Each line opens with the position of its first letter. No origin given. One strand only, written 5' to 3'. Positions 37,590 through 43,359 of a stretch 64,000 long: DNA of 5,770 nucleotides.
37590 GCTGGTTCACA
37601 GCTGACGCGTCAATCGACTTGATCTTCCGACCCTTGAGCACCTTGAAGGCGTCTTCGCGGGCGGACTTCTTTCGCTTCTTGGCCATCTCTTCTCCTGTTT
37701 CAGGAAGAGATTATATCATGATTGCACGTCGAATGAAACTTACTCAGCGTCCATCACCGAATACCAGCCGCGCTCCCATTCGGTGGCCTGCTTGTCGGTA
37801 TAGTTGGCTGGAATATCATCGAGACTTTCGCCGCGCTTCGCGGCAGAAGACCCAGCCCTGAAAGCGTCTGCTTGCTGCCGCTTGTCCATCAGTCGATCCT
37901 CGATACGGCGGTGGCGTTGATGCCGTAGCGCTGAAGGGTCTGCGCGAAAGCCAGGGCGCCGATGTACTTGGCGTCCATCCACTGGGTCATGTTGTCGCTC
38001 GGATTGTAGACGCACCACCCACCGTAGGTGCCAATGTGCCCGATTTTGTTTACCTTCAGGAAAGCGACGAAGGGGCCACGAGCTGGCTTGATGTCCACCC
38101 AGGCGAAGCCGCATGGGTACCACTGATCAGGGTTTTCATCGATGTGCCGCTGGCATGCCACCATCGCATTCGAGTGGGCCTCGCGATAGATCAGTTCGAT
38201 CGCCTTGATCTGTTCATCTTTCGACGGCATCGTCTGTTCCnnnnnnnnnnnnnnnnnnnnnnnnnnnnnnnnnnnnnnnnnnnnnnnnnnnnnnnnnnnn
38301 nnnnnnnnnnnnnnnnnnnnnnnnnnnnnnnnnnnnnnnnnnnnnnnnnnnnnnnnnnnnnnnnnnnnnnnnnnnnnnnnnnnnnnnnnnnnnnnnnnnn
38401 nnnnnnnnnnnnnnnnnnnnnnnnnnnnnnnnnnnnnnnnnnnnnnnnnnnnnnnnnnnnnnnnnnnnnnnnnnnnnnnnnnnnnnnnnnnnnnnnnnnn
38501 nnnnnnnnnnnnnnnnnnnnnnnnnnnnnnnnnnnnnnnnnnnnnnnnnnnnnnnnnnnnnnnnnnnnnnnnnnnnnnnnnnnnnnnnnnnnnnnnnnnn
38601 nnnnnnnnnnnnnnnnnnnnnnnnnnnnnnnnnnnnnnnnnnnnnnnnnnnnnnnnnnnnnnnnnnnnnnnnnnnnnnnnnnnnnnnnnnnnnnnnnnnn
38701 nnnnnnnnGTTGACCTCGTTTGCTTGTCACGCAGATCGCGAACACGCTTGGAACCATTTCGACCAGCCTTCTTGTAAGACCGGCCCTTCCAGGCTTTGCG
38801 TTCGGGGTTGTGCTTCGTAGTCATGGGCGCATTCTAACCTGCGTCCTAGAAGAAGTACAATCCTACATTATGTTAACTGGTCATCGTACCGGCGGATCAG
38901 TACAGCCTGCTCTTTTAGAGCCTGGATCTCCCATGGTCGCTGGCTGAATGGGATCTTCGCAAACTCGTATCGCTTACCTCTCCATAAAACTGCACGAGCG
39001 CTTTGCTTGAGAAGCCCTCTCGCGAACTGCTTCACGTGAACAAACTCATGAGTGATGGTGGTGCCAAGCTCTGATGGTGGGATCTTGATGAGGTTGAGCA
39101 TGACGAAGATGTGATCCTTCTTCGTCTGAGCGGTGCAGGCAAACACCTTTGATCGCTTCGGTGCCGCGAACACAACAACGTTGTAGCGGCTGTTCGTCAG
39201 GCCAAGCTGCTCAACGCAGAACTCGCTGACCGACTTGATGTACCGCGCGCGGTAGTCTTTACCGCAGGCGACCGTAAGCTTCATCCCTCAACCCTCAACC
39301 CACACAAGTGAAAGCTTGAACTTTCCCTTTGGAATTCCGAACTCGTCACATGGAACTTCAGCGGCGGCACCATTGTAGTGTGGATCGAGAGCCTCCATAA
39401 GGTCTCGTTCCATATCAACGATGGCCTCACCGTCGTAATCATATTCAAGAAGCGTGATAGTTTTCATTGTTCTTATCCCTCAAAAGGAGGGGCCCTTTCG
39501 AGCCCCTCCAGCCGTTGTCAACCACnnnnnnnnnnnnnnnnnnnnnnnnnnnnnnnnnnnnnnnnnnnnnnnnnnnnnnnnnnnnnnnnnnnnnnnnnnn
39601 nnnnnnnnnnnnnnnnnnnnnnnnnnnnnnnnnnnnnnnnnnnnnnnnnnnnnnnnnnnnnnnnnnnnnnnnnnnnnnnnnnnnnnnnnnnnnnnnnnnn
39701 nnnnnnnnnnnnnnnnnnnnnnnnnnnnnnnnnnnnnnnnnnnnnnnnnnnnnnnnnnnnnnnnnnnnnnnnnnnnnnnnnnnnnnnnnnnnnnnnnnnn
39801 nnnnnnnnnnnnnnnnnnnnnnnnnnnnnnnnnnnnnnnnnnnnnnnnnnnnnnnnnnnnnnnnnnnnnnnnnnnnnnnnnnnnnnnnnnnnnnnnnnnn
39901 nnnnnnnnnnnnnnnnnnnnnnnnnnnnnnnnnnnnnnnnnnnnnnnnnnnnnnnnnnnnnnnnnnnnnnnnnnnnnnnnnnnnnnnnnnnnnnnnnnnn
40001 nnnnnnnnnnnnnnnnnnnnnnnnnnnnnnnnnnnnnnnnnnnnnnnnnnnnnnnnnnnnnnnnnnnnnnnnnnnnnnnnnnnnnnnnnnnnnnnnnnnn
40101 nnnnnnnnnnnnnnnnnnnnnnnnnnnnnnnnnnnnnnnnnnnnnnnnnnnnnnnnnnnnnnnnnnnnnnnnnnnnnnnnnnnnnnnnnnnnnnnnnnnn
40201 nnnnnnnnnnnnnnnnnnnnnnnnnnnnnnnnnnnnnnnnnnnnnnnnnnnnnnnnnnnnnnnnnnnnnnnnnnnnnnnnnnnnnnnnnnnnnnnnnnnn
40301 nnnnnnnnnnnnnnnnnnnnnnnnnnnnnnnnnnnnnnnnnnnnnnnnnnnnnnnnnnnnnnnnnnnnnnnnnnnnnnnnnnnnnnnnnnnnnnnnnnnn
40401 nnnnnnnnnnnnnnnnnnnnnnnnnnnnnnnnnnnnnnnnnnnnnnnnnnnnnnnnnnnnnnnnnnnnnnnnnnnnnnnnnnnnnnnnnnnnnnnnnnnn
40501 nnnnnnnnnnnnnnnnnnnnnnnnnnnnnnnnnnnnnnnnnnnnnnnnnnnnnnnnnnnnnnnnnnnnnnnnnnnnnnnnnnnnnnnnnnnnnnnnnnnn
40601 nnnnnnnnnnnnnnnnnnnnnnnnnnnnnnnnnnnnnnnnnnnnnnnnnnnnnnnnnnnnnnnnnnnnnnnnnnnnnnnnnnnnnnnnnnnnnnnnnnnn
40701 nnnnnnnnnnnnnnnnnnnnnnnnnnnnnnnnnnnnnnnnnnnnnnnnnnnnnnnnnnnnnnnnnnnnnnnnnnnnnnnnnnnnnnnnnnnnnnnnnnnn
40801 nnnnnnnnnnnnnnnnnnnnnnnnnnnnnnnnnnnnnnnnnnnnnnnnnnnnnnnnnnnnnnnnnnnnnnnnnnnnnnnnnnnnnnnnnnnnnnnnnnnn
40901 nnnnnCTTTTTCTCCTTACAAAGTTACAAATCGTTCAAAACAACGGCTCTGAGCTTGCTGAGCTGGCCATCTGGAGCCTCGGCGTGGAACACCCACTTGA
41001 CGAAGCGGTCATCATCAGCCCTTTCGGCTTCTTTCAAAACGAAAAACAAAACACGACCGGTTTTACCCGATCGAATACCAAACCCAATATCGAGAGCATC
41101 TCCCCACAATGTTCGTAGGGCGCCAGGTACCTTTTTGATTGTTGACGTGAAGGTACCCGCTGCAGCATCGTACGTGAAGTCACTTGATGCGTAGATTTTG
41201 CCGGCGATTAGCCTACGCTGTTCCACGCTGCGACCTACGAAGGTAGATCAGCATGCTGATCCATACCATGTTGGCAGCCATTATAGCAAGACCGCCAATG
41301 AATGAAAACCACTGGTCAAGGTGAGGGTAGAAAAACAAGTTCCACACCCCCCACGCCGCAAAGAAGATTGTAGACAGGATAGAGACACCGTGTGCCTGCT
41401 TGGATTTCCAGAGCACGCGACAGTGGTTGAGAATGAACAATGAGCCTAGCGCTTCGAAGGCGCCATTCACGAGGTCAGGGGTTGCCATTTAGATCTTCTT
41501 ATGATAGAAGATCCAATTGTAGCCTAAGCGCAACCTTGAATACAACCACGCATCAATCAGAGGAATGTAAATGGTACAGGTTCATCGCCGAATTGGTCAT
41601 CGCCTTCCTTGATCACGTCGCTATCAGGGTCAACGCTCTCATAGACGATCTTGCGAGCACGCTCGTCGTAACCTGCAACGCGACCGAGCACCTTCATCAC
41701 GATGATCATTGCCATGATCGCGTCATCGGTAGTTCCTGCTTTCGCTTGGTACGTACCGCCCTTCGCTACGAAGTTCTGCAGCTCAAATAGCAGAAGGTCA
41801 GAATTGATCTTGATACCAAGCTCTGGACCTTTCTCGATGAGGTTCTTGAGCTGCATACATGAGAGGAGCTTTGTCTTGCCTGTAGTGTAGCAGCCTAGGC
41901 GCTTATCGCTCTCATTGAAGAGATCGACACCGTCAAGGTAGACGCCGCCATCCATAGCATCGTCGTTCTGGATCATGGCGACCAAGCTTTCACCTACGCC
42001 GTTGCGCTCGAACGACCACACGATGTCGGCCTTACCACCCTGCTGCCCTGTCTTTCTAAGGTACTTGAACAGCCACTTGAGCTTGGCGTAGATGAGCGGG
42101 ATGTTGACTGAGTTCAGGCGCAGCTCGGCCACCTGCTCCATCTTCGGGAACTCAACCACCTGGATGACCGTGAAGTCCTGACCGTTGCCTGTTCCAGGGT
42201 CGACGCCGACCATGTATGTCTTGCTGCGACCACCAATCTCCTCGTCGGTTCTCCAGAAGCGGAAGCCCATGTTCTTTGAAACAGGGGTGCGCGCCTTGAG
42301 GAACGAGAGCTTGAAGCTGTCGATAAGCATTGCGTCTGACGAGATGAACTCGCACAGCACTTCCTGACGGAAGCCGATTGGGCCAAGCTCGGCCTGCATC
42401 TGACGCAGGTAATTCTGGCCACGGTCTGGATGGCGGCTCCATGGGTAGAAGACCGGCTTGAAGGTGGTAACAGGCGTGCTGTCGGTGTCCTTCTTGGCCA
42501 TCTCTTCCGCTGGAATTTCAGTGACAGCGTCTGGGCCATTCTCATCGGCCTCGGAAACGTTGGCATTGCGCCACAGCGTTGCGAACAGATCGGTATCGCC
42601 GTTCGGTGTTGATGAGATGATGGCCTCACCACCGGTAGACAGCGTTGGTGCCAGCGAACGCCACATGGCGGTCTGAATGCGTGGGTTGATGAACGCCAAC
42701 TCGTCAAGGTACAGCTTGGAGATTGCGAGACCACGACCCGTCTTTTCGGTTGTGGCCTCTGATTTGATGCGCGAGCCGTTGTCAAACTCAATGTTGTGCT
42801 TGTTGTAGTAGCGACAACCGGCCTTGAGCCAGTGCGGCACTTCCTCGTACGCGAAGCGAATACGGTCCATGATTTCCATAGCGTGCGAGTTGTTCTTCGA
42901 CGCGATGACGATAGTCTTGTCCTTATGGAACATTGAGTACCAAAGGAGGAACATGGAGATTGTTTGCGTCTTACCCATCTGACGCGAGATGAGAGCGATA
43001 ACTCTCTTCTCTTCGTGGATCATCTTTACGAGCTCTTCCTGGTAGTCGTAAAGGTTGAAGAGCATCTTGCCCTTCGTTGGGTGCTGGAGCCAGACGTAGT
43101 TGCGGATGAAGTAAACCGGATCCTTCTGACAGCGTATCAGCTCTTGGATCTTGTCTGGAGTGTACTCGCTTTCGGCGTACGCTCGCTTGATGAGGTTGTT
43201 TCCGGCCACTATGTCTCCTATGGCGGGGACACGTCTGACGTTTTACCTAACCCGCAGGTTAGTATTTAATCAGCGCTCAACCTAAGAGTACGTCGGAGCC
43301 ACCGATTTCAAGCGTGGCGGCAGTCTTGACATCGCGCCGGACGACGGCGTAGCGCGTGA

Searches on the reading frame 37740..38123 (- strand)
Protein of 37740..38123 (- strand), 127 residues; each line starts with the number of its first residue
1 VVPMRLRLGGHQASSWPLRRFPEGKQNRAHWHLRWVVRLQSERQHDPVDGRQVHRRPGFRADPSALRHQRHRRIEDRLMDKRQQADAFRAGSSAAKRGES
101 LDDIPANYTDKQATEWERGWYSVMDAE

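Call 83: search_protein_families(library=pfam, proteins=[window:37740-38123:-], max_evalue=0.01)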
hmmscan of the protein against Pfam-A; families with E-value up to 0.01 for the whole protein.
window:37740-38123:- (127 aa): 1 family
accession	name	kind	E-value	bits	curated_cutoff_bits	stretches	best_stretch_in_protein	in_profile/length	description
PF04957.18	RMF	-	2.2e-05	24.9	27.9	1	80-121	4-46/53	Ribosome modulation factor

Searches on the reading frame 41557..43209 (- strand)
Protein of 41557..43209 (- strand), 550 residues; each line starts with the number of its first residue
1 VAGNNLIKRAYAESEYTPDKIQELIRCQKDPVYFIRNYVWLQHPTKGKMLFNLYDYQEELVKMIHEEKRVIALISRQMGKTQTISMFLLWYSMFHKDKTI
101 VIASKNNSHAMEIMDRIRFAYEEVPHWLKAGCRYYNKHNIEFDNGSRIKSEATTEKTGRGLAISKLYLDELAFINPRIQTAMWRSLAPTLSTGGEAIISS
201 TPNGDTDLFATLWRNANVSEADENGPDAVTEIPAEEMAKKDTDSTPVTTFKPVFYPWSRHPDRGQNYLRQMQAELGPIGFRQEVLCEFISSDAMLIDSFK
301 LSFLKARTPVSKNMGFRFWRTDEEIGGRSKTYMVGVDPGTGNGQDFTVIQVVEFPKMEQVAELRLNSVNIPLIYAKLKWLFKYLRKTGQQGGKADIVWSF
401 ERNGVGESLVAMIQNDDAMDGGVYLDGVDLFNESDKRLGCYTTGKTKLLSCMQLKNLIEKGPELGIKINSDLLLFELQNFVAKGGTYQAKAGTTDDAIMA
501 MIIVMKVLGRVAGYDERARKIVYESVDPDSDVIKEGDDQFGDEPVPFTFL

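Call 11: search_protein_families(library=phrogs, proteins=[window:41557-43209:-], max_evalue=0.001)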
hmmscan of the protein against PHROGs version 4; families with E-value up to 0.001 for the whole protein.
window:41557-43209:- (550 aa): 12 families
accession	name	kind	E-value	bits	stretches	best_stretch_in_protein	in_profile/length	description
phrog_36964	-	head and packaging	1.2e-74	252.9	2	84-528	438-873/890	terminase large subunit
phrog_5989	-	head and packaging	9e-56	190.5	1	3-283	93-329/347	terminase large subunit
phrog_2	-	head and packaging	3e-40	139.7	1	18-510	220-596/807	terminase large subunit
phrog_38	-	head and packaging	1.1e-17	65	1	25-417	267-629/760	terminase large subunit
phrog_7579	-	head and packaging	1.6e-10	41.6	1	63-219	13-164/239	terminase large subunit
phrog_26724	-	unknown function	3.1e-10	40.9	1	33-154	15-135/192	-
phrog_9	-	head and packaging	1.3e-09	38.5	1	32-201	189-358/812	terminase large subunit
phrog_32359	-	head and packaging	7.8e-07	29.9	1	19-130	59-171/210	terminase large subunit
phrog_15503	-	unknown function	6.9e-06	26.6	1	43-176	63-197/245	-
phrog_675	-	head and packaging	4.1e-05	23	1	21-179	14-170/576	terminase large subunit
phrog_24361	-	head and packaging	0.00012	22.9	1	401-514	32-144/162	terminase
phrog_5902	-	unknown function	0.00098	19.5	0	47-121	26-104/359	-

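Call 66: search_dna_similar(query=window:41557-43209:-, collection=phages, mode=protein, max_rows=15, max_evalue=1e-10)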
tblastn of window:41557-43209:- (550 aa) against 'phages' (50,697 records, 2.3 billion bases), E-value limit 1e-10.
Records with a match: 2585; places in all: 2597; records where one place covers at least 80% of the query: 2028.
Best place of each record, by identity: <60% 2585.
By first word of the organism name: Escherichia 666; Synechococcus 378; Klebsiella 329; Salmonella 202; Vibrio 135; Shigella 89; Aeromonas 80; Acinetobacter 71; Cyanophage 61; Enterobacter 59; and 64 more.
By host as written in the record: - 468; Escherichia coli 277; Klebsiella pneumoniae 113; Synechococcus 107; Escherichia coli O157:H7 38; Synechococcus sp. 38; Salmonella enterica 29; Escherichia coli B 28; and 574 more.
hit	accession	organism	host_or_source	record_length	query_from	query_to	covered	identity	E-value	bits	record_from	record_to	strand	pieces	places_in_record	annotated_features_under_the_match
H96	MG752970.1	Ralstonia phage RsoM2USA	Ralstonia solanacearum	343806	1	547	99%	44.3%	3e-149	479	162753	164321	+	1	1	hypothetical protein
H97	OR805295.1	Pseudomonas phage Paride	Pseudomonas aeruginosa PAO1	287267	2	549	100%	40.5%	2e-119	394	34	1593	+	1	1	terminase large subunit | hypothetical protein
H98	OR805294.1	Pseudomonas phage Ettore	Pseudomonas aeruginosa PAO1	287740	2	549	100%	40.5%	2e-119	394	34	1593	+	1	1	terminase large subunit | hypothetical protein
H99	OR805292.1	Pseudomonas phage Cassandra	Pseudomonas aeruginosa PAO1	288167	2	549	100%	40.5%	2e-119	394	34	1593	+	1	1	terminase large subunit | hypothetical protein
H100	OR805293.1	Pseudomonas phage Deifobo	Pseudomonas aeruginosa PAO1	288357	2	549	100%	40.5%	2e-119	394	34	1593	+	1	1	terminase large subunit | hypothetical protein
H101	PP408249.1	Pseudomonas phage vB_Pa-PAC2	Pseudomonas aeruginosa PAO1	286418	2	549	100%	40.5%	2e-119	393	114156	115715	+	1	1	DNA terminase packaging enzyme large subunit | hypothetical protein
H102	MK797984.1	Pseudomonas phage vB_PaeM_PA5oct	-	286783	2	549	100%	40.5%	2e-119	393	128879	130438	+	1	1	hypothetical protein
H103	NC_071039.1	Pseudomonas phage vB_PaeM_PA5oct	-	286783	2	549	100%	40.5%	2e-119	393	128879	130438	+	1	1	terminase large subunit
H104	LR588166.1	Pseudomonas phage vB_PaeM_MIJ3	-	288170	2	549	100%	40.5%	2e-119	393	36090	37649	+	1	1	phage terminase, large ...: phage terminase, large subunit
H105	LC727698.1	Pseudomonas phage sp. 30-3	Pseudomonas aeruginosa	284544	2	549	100%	40.5%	4e-119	393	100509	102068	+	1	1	hypothetical protein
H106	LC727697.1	Pseudomonas phage sp. 30-2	Pseudomonas aeruginosa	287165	2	549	100%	40.5%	4e-119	393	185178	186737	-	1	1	hypothetical protein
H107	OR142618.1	Pseudomonas phage Callisto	Pseudomonas aeruginosa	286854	2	549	100%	40.3%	1e-118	391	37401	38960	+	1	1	hypothetical protein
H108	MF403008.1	Agrobacterium phage Atu_ph07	Agrobacterium tumefaciens C58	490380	5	526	95%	40.6%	5e-86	377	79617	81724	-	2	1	terminase DNA packaging enzyme large | terminase large subunit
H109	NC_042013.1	Agrobacterium phage Atu_ph07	Agrobacterium tumefaciens C58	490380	5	526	95%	40.6%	5e-86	377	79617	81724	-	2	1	terminase large subunit (x2)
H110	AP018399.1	Xanthomonas phage XacN1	Xanthomonas citri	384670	3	550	100%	38.6%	9e-123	403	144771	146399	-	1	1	terminase large subunit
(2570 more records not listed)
